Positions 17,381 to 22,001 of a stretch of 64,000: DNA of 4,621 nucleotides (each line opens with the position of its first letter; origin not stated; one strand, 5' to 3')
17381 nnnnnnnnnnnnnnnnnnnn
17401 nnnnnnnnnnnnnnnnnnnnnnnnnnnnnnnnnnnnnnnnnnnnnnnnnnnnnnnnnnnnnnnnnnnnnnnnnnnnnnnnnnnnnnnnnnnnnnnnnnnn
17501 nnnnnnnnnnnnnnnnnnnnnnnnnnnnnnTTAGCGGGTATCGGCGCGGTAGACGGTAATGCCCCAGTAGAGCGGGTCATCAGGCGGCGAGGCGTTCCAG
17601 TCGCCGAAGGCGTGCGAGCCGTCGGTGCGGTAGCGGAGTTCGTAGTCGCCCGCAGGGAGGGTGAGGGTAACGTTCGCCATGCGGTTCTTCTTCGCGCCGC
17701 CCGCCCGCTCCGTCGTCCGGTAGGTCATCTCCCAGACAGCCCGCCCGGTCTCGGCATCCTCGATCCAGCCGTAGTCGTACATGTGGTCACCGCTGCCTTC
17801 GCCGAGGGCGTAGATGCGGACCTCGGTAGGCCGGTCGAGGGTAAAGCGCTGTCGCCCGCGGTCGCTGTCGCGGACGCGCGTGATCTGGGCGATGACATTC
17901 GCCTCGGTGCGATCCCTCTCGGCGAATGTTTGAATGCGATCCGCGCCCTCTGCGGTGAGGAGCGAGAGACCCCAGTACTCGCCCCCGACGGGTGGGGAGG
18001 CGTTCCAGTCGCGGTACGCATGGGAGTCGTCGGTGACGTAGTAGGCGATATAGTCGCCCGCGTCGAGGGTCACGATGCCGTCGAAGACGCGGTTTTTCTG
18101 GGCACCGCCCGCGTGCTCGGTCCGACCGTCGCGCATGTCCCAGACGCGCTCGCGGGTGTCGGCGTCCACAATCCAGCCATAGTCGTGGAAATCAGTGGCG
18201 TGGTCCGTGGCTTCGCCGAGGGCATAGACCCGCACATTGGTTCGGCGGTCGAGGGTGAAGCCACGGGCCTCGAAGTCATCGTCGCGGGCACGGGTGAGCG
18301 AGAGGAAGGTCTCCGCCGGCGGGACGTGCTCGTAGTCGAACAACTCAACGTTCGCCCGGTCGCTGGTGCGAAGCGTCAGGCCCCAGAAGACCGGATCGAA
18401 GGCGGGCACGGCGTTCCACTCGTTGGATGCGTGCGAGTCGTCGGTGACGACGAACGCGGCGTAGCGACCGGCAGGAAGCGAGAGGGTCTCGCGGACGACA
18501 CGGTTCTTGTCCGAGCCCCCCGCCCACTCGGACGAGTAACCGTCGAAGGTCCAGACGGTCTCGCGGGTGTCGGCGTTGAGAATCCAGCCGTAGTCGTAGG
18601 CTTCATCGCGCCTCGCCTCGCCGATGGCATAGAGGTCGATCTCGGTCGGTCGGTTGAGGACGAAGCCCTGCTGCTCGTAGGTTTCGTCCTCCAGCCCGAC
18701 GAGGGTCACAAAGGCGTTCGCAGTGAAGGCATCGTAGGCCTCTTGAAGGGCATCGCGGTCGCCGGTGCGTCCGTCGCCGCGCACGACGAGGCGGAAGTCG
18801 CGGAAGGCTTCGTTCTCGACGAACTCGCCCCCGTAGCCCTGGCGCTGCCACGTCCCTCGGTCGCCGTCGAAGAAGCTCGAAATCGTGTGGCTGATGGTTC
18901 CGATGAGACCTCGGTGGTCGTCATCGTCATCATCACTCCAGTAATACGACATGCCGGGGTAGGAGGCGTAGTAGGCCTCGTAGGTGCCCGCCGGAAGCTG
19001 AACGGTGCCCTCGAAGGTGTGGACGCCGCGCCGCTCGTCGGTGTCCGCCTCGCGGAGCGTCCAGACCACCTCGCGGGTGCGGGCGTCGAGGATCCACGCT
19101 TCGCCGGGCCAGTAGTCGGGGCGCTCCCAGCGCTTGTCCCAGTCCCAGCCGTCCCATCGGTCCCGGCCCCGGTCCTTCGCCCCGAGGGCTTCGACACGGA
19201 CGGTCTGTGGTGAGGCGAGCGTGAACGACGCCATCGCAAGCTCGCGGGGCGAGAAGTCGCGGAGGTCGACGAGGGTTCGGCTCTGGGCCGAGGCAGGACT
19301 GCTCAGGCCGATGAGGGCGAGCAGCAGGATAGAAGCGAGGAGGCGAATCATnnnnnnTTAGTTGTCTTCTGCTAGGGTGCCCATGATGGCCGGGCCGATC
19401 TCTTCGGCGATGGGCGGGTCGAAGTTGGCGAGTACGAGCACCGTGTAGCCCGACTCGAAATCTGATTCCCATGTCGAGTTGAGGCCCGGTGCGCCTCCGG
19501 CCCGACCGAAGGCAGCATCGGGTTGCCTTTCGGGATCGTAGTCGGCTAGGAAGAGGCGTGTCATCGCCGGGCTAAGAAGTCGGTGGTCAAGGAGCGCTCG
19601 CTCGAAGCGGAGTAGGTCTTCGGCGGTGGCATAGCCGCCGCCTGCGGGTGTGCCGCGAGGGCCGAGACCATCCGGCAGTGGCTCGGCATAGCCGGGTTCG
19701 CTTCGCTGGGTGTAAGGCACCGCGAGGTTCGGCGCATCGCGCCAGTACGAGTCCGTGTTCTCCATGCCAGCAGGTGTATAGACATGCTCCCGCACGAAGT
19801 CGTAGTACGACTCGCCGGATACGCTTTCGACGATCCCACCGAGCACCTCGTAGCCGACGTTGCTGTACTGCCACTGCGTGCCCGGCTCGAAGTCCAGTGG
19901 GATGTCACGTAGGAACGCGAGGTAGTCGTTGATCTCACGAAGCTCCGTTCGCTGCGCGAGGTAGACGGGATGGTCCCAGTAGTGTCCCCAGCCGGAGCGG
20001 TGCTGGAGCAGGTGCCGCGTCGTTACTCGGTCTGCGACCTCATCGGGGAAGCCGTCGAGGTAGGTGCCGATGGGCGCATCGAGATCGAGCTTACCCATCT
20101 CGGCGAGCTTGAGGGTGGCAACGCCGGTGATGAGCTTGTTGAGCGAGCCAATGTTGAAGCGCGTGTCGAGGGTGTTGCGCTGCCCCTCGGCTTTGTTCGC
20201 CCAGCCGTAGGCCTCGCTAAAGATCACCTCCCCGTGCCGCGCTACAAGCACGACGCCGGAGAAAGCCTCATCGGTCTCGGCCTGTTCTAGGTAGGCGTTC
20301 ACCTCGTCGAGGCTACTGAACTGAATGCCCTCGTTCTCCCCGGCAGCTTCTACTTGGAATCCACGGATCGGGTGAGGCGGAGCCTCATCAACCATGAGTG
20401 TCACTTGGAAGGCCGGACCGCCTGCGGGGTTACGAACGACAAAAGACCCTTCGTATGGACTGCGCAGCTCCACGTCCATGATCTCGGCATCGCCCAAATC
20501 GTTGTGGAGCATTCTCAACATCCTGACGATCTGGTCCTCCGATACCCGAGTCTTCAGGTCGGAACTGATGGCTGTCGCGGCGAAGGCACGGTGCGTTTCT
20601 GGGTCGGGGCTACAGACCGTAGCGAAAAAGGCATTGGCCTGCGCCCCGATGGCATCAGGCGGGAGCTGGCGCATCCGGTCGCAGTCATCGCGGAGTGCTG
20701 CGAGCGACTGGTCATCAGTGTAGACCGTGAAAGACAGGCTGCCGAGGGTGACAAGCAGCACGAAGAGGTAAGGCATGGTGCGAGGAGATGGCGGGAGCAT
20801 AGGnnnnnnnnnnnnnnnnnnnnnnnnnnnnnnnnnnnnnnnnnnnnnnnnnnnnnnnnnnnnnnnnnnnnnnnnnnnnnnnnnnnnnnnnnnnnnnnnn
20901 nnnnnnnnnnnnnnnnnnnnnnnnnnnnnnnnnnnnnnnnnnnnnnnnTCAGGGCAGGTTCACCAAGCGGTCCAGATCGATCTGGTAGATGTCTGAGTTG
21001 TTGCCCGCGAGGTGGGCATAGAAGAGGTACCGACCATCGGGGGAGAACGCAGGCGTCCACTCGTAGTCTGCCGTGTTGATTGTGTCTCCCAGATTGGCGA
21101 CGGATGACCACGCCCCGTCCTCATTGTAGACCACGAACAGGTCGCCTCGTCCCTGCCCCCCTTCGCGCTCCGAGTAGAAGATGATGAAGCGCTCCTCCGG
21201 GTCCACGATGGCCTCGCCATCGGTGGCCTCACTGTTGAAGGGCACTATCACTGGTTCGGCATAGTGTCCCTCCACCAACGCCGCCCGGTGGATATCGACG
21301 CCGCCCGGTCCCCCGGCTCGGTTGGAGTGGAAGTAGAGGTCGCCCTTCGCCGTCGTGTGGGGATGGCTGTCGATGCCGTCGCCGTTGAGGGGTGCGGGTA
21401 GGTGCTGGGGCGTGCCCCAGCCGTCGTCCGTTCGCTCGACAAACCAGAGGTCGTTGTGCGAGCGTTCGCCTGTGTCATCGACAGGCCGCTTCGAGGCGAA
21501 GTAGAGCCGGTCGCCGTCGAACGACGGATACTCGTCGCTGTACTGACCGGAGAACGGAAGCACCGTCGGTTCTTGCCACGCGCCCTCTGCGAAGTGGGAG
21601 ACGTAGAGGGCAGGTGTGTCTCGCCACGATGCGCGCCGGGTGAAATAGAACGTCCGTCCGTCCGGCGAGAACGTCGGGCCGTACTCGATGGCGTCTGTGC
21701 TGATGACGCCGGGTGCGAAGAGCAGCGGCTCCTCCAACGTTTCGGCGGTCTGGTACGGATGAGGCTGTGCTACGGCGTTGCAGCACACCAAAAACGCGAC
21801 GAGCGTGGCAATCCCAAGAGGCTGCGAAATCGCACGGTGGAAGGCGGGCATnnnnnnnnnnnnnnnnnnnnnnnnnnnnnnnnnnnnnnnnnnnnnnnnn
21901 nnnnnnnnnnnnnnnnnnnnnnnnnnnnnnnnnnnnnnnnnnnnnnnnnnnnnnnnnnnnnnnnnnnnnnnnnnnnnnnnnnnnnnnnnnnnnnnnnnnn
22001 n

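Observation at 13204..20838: Mixed sigma54 operon linking a beta-lactamase-fold protein, an unknown repeat protein, a 90-aa protein, a MacB-type permease, a DUF4097 protein and the only ATPase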

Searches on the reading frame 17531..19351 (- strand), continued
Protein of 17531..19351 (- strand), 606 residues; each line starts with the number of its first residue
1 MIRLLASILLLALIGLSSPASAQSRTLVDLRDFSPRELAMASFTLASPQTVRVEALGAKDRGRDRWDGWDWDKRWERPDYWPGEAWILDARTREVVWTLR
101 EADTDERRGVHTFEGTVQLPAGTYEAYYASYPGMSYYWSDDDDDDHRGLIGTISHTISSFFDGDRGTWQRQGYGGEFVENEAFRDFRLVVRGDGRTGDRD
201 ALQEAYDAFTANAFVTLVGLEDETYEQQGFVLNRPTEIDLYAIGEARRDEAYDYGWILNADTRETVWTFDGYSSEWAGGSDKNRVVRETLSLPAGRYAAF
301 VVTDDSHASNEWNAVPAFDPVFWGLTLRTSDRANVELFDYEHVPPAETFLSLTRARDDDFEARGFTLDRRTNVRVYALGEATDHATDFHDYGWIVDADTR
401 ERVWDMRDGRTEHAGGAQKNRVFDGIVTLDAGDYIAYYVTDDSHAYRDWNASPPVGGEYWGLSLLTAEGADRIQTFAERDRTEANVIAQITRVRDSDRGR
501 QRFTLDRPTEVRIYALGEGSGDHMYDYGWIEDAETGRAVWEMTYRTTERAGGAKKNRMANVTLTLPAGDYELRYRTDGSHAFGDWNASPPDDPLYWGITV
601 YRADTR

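Call 39: fold_search(model_id=the predicted structure, library=pdb)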
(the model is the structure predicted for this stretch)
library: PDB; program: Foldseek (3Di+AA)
matches with E <= 10: 1111; with E <= 0.001: 12
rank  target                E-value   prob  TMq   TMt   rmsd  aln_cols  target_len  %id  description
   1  7sqc_1D               1.3e-05  1.00  0.25  0.11  12.3       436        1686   10  Ciliary C1 central pair apparatus isolated from Chlamydomonas reinhardtii (released 2022-04-13)
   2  7sqc_1A               2.5e-05  1.00  0.22  0.10  13.3       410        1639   15  Ciliary C1 central pair apparatus isolated from Chlamydomonas reinhardtii (released 2022-04-13)
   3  8h3u_A                3.3e-05  0.84  0.12  0.12  23.3       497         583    8  Inhibitor-bound EP, polyA model (released 2022-11-23)
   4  5iku                  7.6e-05  1.00  0.12  0.25  18.2       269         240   10  Crystal structure of the Hathewaya histolytica ColG tandem collagen-binding domain s3as3b in the presence of calcium at  (released 2017-03-15)
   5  5hkj                  1.4e-04  0.96  0.17  0.23  21.8       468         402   12  Single Chain Recombinant Globular Head of the Complement System Protein C1q (released 2016-03-02)
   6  8zj4_A                1.5e-04  0.66  0.11  0.11  21.9       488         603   10  trypsinogen-EP-N619A (released 2025-05-21)
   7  7sqc_1C               2.3e-04  1.00  0.24  0.11  12.9       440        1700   10  Ciliary C1 central pair apparatus isolated from Chlamydomonas reinhardtii (released 2022-04-13)
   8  9h99                  3.5e-04  0.23  0.11  0.07  26.2       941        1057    7  Native structure of the full-length pesticidal protein Cry1Ca18 at pH7, from crystals formed in vivo (released 2025-11-12)
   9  6f1h_C                6.2e-04  0.99  0.15  0.28  23.3       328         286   12  C1rC1s complex (released 2018-01-17)
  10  9vqm_B                6.5e-04  0.47  0.12  0.10  26.0       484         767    8  Cryo-EM structure of Elapor1WT in tetrameric form (released 2025-07-23)
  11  8ivw_D                6.9e-04  0.69  0.14  0.17  19.9       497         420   10  Crystal structure of NRP2 in complex with aNRP2-10 Fab fragment (released 2023-07-12)
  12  9h9a                  9.4e-04  0.21  0.11  0.08  27.2       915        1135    7  native structure of the full-length pesticidal protein Cry8Ba2, from crystals formed in vivo (form 1) (released 2025-12-03)
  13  9vql_B                1.5e-03  0.51  0.12  0.10  24.4       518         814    8  Cryo-EM structure of the dimeric Elapor1 mutant (released 2025-07-23)
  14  6v4s_C                1.9e-03  0.35  0.12  0.12  25.4       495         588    8  A Closed pore conformation of a Pentameic ligand-gated ion channel with additional N-terminal domain (released 2020-06-03)
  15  6v4s_B                2.3e-03  0.33  0.11  0.12  25.1       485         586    7  A Closed pore conformation of a Pentameic ligand-gated ion channel with additional N-terminal domain (released 2020-06-03)
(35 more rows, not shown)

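Call 52: search_solved_structures(query=A2, max_evalue=1)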
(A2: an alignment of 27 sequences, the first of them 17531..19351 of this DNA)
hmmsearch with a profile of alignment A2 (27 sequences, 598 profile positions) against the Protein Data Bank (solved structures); distinct sequences matched with E-value up to 1: 1.
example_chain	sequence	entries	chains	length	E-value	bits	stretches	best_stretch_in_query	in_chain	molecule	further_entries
3hjc_A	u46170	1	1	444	0.56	11.9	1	387-477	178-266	Heat shock protein 83-1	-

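Call 66: search_protein_families(library=pfam, proteins=[L048:1551-3038:+, L048:3164-4963:+, L048:4979-7279:+, L048:7758-9938:+, L048:12177-13676:+, L048:13720-14580:+, L048:14936-15652:+, L048:15649-16797:+, L084:7791-9857:+, L084:15279-16808:-], max_evalue=0.001)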
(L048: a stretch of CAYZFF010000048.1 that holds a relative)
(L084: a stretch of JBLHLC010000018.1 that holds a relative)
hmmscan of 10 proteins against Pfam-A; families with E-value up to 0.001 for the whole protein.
L048:1551-3038:+ (495 aa): 4 families
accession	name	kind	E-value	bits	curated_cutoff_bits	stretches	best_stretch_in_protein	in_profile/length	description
PF00144.29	Beta-lactamase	-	2.4e-55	188.5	27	1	43-352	1-313/329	Beta-lactamase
PF13354.11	Beta-lactamase2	-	3.8e-07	30.1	22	1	77-121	4-50/214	Beta-lactamase enzyme family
PF00515.34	TPR_1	-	6.5e-06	26.2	27.8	1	455-482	7-34/34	Tetratricopeptide repeat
PF07719.23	TPR_2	-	8.4e-06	26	27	1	451-482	3-34/34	Tetratricopeptide repeat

L048:3164-4963:+ (599 aa): 10 families
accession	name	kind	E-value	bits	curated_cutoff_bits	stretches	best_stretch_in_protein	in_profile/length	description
PF00144.29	Beta-lactamase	-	3.3e-51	174.9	27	1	49-371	4-318/329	Beta-lactamase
PF00515.34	TPR_1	-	9.9e-12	44.6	27.8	1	559-586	7-34/34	Tetratricopeptide repeat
PF07719.23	TPR_2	-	1.1e-09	38.1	27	1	554-586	2-34/34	Tetratricopeptide repeat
PF13181.12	TPR_8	-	1.3e-08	34.7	25.7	1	554-586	2-34/34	Tetratricopeptide repeat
PF13414.12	TPR_11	-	3.1e-06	27.2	26.8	1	560-586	1-27/42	TPR repeat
PF13428.12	TPR_14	-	3.1e-05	24.7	23.5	0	555-592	3-40/44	Tetratricopeptide repeat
PF11954.13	DUF3471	-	7.2e-05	23.6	29.3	1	395-469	6-88/103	Domain of unknown function (DUF3471)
PF13424.12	TPR_12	-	0.00011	22.8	30.1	1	524-583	8-75/77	Tetratricopeptide repeat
PF13174.12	TPR_6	-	0.00017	22.5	26.3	0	559-585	6-32/33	Tetratricopeptide repeat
PF13432.12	TPR_16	-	0.00027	21.7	32.7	0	525-586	3-64/65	Tetratricopeptide repeat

L048:4979-7279:+ (766 aa): 2 families
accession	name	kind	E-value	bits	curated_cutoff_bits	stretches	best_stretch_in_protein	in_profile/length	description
PF19313.5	DUF5916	-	1.4e-15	57.5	22.6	1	280-355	22-95/572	Domain of unknown function (DUF5916)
PF06452.16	CBM9_1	-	4.1e-06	27.2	23.4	1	59-202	1-139/185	Carbohydrate family 9 binding domain-like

L048:7758-9938:+ (726 aa): 9 families
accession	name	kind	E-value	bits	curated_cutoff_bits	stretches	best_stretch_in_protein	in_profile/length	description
PF00144.29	Beta-lactamase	-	1.3e-70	238.7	27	1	58-377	2-325/329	Beta-lactamase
PF13181.12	TPR_8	-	4.8e-08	33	25.7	1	678-709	2-33/34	Tetratricopeptide repeat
PF07719.23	TPR_2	-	8.8e-08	32.1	27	1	678-709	2-33/34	Tetratricopeptide repeat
PF13428.12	TPR_14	-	4.2e-07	30.5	23.5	0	678-712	2-36/44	Tetratricopeptide repeat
PF00515.34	TPR_1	-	6.8e-07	29.3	27.8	1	683-709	7-33/34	Tetratricopeptide repeat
PF13414.12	TPR_11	-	8.9e-05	22.5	26.8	1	687-713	4-30/42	TPR repeat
PF13431.12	TPR_17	-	0.00019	21.9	24.4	0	666-698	2-34/34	Tetratricopeptide repeat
PF14559.12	TPR_19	-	0.00052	20.7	25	0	658-719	6-67/68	Tetratricopeptide repeat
PF13432.12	TPR_16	-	0.00062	20.6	32.7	0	653-709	7-63/65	Tetratricopeptide repeat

L048:12177-13676:+ (499 aa): 2 families
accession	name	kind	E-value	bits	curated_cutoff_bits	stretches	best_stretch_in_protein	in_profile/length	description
PF03781.23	FGE-sulfatase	-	1.1e-45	156.7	23.3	1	223-497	4-255/255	Sulfatase-modifying factor enzyme 1-like domain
PF02368.24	Big_2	-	0.0007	19.9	22.8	0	142-212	13-77/79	Bacterial Ig-like domain (group 2)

L048:13720-14580:+ (286 aa): 0 families

L048:14936-15652:+ (238 aa): 4 families
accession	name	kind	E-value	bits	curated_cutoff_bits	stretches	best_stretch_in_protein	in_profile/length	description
PF04542.20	Sigma70_r2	-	1.3e-16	60.6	24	1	86-154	1-71/71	Sigma-70 region 2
PF08281.18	Sigma70_r4_2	-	3.2e-16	59.2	25.7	1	181-232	3-54/54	Sigma-70, region 4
PF04545.22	Sigma70_r4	-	2.1e-05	24.4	24.1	1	185-234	1-50/50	Sigma-70, region 4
PF07638.17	Sigma70_ECF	-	0.0007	20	21.1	0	66-237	2-184/185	ECF sigma factor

L048:15649-16797:+ (382 aa): 2 families
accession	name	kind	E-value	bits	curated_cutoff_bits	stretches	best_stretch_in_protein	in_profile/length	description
PF13490.11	zf-HC2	-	1.1e-09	38.7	22.2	1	3-37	1-35/35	Putative zinc-finger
PF04773.18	FecR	-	6.9e-05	23.7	24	1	159-250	3-96/97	FecR protein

L084:7791-9857:+ (688 aa): 2 families
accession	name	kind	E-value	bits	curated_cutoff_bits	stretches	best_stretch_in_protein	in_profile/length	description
PF12704.14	MacB_PCD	-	3.4e-21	76.9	27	2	8-199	25-204/207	MacB-like periplasmic core domain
PF02687.27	FtsX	-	9.7e-17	61.6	25.5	1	252-369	2-120/120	FtsX-like permease C-terminal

L084:15279-16808:- (509 aa): 1 family
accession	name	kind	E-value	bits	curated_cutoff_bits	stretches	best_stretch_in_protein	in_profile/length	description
PF00144.29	Beta-lactamase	-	1.4e-60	205.6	27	1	47-364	1-314/329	Beta-lactamase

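Call 70: search_protein_families(library=padloc, proteins=[window:17531-19351:-], max_evalue=0.001)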
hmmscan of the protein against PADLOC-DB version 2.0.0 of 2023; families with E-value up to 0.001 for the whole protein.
window:17531-19351:- (606 aa): 0 families

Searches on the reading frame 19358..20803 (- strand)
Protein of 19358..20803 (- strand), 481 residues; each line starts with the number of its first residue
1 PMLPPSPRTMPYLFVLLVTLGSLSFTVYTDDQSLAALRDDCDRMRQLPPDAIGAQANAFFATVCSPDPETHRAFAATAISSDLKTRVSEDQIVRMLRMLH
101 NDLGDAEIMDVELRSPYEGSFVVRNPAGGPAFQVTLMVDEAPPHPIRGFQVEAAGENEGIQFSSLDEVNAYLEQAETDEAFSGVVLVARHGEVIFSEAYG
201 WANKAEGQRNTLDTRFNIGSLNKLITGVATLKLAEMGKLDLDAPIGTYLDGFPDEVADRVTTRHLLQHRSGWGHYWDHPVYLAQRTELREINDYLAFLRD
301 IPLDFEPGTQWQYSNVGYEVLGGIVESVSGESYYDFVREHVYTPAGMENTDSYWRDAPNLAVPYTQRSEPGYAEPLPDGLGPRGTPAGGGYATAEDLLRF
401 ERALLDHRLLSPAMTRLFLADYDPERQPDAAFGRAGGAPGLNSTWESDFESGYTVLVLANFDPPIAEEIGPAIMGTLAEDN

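Call 4: search_protein_families(library=pfam, proteins=[window:19358-20803:-], max_evalue=0.01)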
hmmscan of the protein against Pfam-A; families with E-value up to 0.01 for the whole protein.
window:19358-20803:- (481 aa): 2 families
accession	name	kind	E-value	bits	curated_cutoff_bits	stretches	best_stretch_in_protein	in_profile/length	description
PF00144.29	Beta-lactamase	-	9.1e-61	206.3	27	1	172-464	5-313/329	Beta-lactamase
PF13354.11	Beta-lactamase2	-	0.0019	18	22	0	213-245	18-50/214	Beta-lactamase enzyme family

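Call 8: search_protein_families(library=ncbifam, proteins=[window:19358-20803:-], max_evalue=0.01)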
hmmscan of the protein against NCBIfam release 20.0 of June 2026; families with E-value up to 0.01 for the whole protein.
window:19358-20803:- (481 aa): 43 families (the best 25 are shown)
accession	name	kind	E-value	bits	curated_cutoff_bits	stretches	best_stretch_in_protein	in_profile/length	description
NF052559.1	MthAcHydAcmB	equivalog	1.6e-22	79.8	550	1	171-405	13-270/391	methyl acetate hydrolase AcmB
NF002968.0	PRK03642.1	equivalog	5.7e-21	74.8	385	1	152-350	27-240/432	penicillin binding protein PBP4B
NF009622.0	PRK13128.1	equivalog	4.1e-20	71.8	443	1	182-350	24-190/518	D-aminopeptidase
NF007943.0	PRK10662.1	equivalog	3.7e-19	68.6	266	1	166-406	35-272/380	D-alanyl-D-alanine-carboxypeptidase/endopeptidase AmpH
NF033085.1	bla_class_C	equivalog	2.8e-15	56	415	1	185-412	26-242/356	class C beta-lactamase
NF033575.1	blaRHO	exception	2.3e-12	46.5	825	1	172-361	36-213/380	RHO family class C beta-lactamase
NF033159.0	blaPAC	exception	2.8e-12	46.2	850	1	188-414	52-266/380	PAC family class C beta-lactamase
NF033569.1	blaLHK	exception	2.2e-10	40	850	1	191-351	65-217/390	LHK family class C beta-lactamase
NF038069.1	blaIDC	exception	5.3e-10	38.7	850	1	196-417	70-280/395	IDC family class C beta-lactamase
NF033698.1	blaCSA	exception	5.4e-10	38.8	884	1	185-407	44-254/375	CSA family class C beta-lactamase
NF045671.1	blaPNC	exception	5.7e-10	38.6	750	1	194-407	77-278/401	PNC family class C beta-lactamase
NF033700.1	blaCMA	exception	6.2e-10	38.7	887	1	185-401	44-248/375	CMA family class C beta-lactamase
NF000397.2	blaACC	exception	1.9e-09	37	850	1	195-403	61-258/385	ACC family cephalosporin-hydrolyzing class C beta-lactamase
NF000422.6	blaPDC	exception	2.4e-08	33.6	865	1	186-407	57-268/397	PDC family class C beta-lactamase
NF038269.1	lipase_LipE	equivalog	2.8e-08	33.3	750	1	189-351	53-221/407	lipase LipE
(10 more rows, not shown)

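Call 70: search_protein_families(library=padloc, proteins=[window:19358-20800:-], max_evalue=0.001)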
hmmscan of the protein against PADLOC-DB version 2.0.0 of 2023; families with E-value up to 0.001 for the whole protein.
window:19358-20800:- (480 aa): 0 families

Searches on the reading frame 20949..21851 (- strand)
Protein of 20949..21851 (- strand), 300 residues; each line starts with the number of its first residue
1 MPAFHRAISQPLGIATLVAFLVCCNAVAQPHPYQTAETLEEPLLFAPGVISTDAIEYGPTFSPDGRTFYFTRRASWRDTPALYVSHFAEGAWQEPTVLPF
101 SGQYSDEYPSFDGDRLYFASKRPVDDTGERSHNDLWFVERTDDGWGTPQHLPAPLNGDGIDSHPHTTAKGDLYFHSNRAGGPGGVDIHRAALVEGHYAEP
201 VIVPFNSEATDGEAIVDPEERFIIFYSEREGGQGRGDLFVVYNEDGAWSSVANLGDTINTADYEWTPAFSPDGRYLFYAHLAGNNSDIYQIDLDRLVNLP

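Call 4: search_protein_families(library=pfam, proteins=[window:20949-21851:-], max_evalue=0.01)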
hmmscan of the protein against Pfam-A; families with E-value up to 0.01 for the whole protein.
window:20949-21851:- (300 aa): 2 families
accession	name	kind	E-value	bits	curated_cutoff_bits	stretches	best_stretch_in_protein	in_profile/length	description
PF07676.18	PD40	-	3.3e-17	62.4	20.9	1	48-78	3-32/38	WD40-like Beta Propeller Repeat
PF23518.1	WW_2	-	0.0047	16.9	27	0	59-70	14-25/36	WW domain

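Call 8: search_protein_families(library=ncbifam, proteins=[window:20949-21851:-], max_evalue=0.01)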
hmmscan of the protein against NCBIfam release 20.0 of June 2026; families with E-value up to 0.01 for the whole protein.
window:20949-21851:- (300 aa): 4 families
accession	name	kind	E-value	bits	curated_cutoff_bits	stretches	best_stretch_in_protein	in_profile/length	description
NF053607.1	CHU_0125_OmpA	equivalog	3.4e-28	98.5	620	2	53-190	218-359/639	CHU_0125 family OmpA-like outer membrane integrity protein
NF052230.1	T9SS_PorE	exception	7.6e-27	93.9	600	2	50-211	220-386/648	PorE family type IX secretion system protein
TIGR02800.1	propeller_TolB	equivalog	2.5e-08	33.3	343.15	1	265-294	238-267/418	Tol-Pal system beta propeller repeat protein TolB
NF053518.1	DipepPtdsDpp5Prph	equivalog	0.0078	14.8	900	0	250-297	238-280/655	dipeptidyl-peptidase Dpp5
